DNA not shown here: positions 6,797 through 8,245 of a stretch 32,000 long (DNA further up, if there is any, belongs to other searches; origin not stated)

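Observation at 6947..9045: Cargo position after PAAR is filled by a helical-repeat protein and a catalytically degenerate thiolase-fold protein, not a toxin/immunity pair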

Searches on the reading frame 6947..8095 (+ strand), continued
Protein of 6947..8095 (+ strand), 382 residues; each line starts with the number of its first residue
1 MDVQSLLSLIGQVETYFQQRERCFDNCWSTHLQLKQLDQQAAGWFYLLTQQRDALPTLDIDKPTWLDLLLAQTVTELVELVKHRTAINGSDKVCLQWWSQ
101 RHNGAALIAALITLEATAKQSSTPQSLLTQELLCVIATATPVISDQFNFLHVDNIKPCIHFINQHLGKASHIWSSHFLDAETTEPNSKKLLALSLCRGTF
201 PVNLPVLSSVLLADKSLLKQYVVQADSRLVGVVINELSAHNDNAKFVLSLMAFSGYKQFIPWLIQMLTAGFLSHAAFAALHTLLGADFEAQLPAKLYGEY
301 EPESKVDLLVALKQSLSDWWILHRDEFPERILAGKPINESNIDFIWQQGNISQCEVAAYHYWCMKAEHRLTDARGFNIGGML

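Call 55: search_protein_families(library=ncbifam, proteins=[L011:6163-7146:+, L012:11068-12045:+, L013:11083-12057:+, L016:8287-9261:+, L015:11111-12127:+, L017:11230-12396:+, L012:10001-11071:+, L013:9959-11086:+, L015:9995-11053:+, L017:9980-11308:+], max_evalue=1)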
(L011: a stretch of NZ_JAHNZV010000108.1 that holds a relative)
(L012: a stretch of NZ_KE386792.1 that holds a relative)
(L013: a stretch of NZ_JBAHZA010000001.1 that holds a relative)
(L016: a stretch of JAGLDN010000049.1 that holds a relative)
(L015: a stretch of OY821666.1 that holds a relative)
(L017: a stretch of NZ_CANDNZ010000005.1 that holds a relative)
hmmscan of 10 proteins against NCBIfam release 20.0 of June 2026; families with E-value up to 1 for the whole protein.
L011:6163-7146:+ (327 aa): 1 family
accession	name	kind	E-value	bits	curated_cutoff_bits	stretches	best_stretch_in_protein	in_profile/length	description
NF004798.0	PRK06147.1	equivalog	4.6e-06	26.1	342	1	39-208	46-223/349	3-oxoacyl-(acyl carrier protein) synthase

L012:11068-12045:+ (325 aa): 1 family
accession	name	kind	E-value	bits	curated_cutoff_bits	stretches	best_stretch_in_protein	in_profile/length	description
NF004798.0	PRK06147.1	equivalog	3.9e-08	32.9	342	1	38-191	45-202/349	3-oxoacyl-(acyl carrier protein) synthase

L013:11083-12057:+ (324 aa): 1 family
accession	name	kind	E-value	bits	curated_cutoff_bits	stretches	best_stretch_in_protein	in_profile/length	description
NF004798.0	PRK06147.1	equivalog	9.4e-05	21.8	342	1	56-191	64-203/349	3-oxoacyl-(acyl carrier protein) synthase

L016:8287-9261:+ (324 aa): 0 families

L015:11111-12127:+ (338 aa): 0 families

L017:11230-12396:+ (388 aa): 1 family
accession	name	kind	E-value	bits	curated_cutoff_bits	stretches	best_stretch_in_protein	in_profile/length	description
NF004798.0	PRK06147.1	equivalog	0.0054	16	342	1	200-251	151-204/349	3-oxoacyl-(acyl carrier protein) synthase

L012:10001-11071:+ (356 aa): 0 families

L013:9959-11086:+ (375 aa): 0 families

L015:9995-11053:+ (352 aa): 0 families

L017:9980-11308:+ (442 aa): 0 families

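Call 74: search_protein_families(library=ncbifam, proteins=[P0020, P0024, P0026, P0033, P0038, P0060, P0065], max_evalue=10)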
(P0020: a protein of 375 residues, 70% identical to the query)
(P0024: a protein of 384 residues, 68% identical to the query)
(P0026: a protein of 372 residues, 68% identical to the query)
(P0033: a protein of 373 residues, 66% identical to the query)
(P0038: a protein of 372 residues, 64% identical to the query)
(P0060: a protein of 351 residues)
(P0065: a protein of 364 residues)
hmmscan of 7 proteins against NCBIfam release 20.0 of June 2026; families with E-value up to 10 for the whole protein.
P0020 (375 aa): 1 family
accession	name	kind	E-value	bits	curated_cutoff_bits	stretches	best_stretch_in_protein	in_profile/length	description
TIGR02972.1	TMAO_torE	equivalog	0.19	11.5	77.75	1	240-267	23-49/49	trimethylamine N-oxide reductase system protein TorE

P0024 (384 aa): 2 families
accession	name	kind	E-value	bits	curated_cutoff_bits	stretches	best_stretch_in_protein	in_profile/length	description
TIGR02270.1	TIGR02270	subfamily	0.023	13.7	206.8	1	225-362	234-387/410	TIGR02270 family protein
TIGR02972.1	TMAO_torE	equivalog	0.04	13.7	77.75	1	249-273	23-46/49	trimethylamine N-oxide reductase system protein TorE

P0026 (372 aa): 2 families
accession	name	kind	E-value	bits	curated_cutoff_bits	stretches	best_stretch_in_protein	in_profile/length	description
TIGR02270.1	TIGR02270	subfamily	0.028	13.4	206.8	1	222-349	243-386/410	TIGR02270 family protein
TIGR02972.1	TMAO_torE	equivalog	0.22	11.3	77.75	1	237-264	23-49/49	trimethylamine N-oxide reductase system protein TorE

P0033 (373 aa): 1 family
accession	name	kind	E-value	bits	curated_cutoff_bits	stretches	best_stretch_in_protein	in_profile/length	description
TIGR02972.1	TMAO_torE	equivalog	0.19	11.5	77.75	1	238-265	23-49/49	trimethylamine N-oxide reductase system protein TorE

P0038 (372 aa): 1 family
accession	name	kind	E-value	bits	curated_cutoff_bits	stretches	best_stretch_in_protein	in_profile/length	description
TIGR02270.1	TIGR02270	subfamily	0.0007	18.7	206.8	1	222-359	243-396/410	TIGR02270 family protein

P0060 (351 aa): 2 families
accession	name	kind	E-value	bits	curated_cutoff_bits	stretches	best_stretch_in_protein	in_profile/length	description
TIGR02270.1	TIGR02270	subfamily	3.4e-10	39.5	206.8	2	136-273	160-297/410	TIGR02270 family protein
TIGR02917.1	PEP_TPR_lipo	equivalog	0.018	12.9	312.2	1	75-180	661-763/899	XrtA/PEP-CTERM system TPR-repeat protein PrsT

P0065 (364 aa): 1 family
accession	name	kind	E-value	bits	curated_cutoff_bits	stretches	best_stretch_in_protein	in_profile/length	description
TIGR02270.1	TIGR02270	subfamily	0.0038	16.3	206.8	2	207-291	216-300/410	TIGR02270 family protein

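Call 80: list_cluster_members(proteins=[P0042, P0043, P0045, P0050, P0051, P0053, P0054, P0059, P0060, P0065])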
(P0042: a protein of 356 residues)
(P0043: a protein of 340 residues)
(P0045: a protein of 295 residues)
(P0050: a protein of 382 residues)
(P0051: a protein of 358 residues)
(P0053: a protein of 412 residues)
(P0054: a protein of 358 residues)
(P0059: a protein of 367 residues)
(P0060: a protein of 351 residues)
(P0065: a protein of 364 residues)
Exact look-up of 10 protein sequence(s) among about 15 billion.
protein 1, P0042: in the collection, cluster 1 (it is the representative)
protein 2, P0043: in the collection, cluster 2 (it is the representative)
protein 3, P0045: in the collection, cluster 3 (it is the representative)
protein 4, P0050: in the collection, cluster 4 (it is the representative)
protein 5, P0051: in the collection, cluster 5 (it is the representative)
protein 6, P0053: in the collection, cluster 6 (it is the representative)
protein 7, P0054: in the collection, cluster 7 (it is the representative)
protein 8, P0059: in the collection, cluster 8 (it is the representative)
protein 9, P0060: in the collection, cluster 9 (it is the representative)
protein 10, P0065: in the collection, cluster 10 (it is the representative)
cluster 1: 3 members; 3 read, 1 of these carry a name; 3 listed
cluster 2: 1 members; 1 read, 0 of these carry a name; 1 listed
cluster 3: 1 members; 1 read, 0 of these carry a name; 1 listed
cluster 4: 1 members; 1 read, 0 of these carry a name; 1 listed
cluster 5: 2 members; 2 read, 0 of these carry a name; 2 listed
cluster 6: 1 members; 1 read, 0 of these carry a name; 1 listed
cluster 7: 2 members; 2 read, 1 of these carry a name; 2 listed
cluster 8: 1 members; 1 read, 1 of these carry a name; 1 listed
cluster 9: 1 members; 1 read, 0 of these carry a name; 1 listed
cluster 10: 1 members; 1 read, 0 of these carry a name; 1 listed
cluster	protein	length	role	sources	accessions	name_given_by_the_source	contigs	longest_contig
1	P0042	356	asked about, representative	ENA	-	-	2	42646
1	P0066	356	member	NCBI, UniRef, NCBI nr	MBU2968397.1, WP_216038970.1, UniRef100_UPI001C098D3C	hypothetical protein KO527_03380 [Pseudoalteromonas sp. C2R02] | hypothetical protein n=1 Tax=Pseudoalteromonas sp. C2R02 TaxID=2841565 RepID=UPI001C098D3C | hypothetical protein [Pseudoalteromonas sp. C2R02]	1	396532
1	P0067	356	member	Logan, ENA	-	-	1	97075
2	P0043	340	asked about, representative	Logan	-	-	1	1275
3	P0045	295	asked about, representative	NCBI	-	-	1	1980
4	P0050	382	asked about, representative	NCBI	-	-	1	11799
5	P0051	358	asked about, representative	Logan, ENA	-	-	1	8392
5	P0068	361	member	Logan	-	-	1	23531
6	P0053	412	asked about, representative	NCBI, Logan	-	-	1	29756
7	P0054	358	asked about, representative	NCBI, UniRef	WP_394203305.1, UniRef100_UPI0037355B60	hypothetical protein [Shewanella waksmanii] | hypothetical protein n=1 Tax=Shewanella waksmanii TaxID=213783 RepID=UPI0037355B60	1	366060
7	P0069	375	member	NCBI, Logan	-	-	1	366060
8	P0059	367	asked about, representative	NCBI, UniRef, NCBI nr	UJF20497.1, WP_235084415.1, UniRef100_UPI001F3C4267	hypothetical protein [Shewanella sp. OMA3-2] | hypothetical protein n=1 Tax=Shewanella sp. OMA3-2 TaxID=2908650 RepID=UPI001F3C4267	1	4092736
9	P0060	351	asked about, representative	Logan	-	-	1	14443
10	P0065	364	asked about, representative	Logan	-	-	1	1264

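Call 82: search_dna_similar(query=P0060, collection=plasmids, mode=protein, max_evalue=1, max_rows=15)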
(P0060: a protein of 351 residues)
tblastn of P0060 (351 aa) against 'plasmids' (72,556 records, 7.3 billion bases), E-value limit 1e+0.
No match.

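Call 92: search_protein_families(library=pfam, proteins=[P0060, L017:12535-12972:+, L017:13135-14556:+, L015:12189-13568:-, L015:13587-14696:-, L012:7461-8549:+, L013:4943-8761:+, L011:2682-3986:+], max_evalue=0.5)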
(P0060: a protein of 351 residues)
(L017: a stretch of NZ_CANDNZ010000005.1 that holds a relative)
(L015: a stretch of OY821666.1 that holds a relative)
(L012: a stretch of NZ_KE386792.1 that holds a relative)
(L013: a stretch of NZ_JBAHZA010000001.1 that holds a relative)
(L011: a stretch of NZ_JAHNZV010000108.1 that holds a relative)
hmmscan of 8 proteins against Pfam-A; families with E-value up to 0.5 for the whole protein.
P0060 (351 aa): 0 families

L017:12535-12972:+ (145 aa): 0 families

L017:13135-14556:+ (473 aa): 5 families
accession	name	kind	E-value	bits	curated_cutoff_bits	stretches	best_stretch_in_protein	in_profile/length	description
PF04055.27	Radical_SAM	-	1.5e-26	94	29.5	1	175-353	2-166/166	Radical SAM superfamily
PF00919.26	UPF0004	-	3.2e-21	75.6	27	1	40-127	2-93/98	Uncharacterized protein family UPF0004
PF18693.7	TRAM_2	-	6e-19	68.4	27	1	409-471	1-63/63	TRAM domain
PF21987.2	YajR_YAM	-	0.081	13.1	26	1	209-229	18-38/56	YajR YAM domain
PF16575.11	CLP1_P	-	0.21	11.8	26.6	1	73-102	101-130/188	mRNA cleavage and polyadenylation factor CLP1 P-loop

L015:12189-13568:- (459 aa): 2 families
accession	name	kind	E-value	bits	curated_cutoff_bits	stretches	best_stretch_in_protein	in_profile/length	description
PF07690.21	MFS_1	-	1.3e-17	64.2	33.4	2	22-289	1-235/347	Major Facilitator Superfamily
PF13000.13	Acatn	-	1.9e-06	27.1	23.7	1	51-178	36-175/546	Acetyl-coenzyme A transporter 1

L015:13587-14696:- (369 aa): 5 families
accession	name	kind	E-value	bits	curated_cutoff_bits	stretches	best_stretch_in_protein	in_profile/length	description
PF01612.26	DNA_pol_A_exo1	-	4.3e-26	92.2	23.6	1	4-167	2-172/173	3'-5' exonuclease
PF21293.2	RNAseD_HRDC_C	-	3.1e-20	72.2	25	1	298-366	1-65/66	Ribonuclease D, C-terminal HRDC domain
PF00570.28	HRDC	-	6.1e-12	45.8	23.8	1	211-276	2-68/68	HRDC domain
PF18305.6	DNA_pol_A_exoN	-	0.0012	19.6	23.5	1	298-339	13-53/87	3' to 5' exonuclease C-terminal domain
PF03587.19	EMG1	-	0.16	11.9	28.2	1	7-51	66-111/197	EMG1/NEP1 methyltransferase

L012:7461-8549:+ (362 aa): 1 family
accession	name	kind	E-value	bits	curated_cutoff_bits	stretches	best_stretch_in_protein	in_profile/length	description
PF04734.18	Ceramidase_alk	-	0.071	12.2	32.1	1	78-148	158-234/509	Neutral/alkaline non-lysosomal ceramidase, N-terminal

L013:4943-8761:+ (1272 aa): 3 families
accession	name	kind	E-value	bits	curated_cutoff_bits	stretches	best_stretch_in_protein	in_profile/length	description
PF20249.3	VasX_N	-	2e-16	60.9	27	1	139-296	8-144/156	VasX toxin N-terminal region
PF23864.1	DUF7222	-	0.085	13.6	27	0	455-481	30-56/108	Domain of unknown function (DUF7222)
PF20990.2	DUF2207_C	-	0.1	12.7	33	1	915-1060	91-183/247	Predicted membrane protein (DUF2207) C-terminal domain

L011:2682-3986:+ (434 aa): 0 families

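Call 98: find_related_loci(query=A9, collection=metagenome_contigs, flank=9000)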
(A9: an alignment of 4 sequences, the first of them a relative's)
Query A9 (367 aa) in metagenome_contigs; peptide patterns used: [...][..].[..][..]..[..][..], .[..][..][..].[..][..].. (x = any residue, [..] = any of these).
162 stretches matched a pattern; 8 encode a relative of the query (tblastn E <= 1e-3); 8 distinct loci.
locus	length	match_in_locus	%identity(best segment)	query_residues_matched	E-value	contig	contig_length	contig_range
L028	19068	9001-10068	62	1-356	2e-148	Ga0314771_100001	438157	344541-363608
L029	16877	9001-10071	61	1-357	8e-146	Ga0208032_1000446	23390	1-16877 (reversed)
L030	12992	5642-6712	61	1-357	9e-145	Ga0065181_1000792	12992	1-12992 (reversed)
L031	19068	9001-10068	62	1-356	2e-149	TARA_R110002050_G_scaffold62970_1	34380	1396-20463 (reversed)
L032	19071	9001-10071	61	1-357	1e-144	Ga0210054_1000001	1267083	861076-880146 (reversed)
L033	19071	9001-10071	61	1-357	1e-144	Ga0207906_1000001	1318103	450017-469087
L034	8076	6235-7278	28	2-352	1e-44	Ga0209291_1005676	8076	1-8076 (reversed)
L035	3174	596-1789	27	10-348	4e-30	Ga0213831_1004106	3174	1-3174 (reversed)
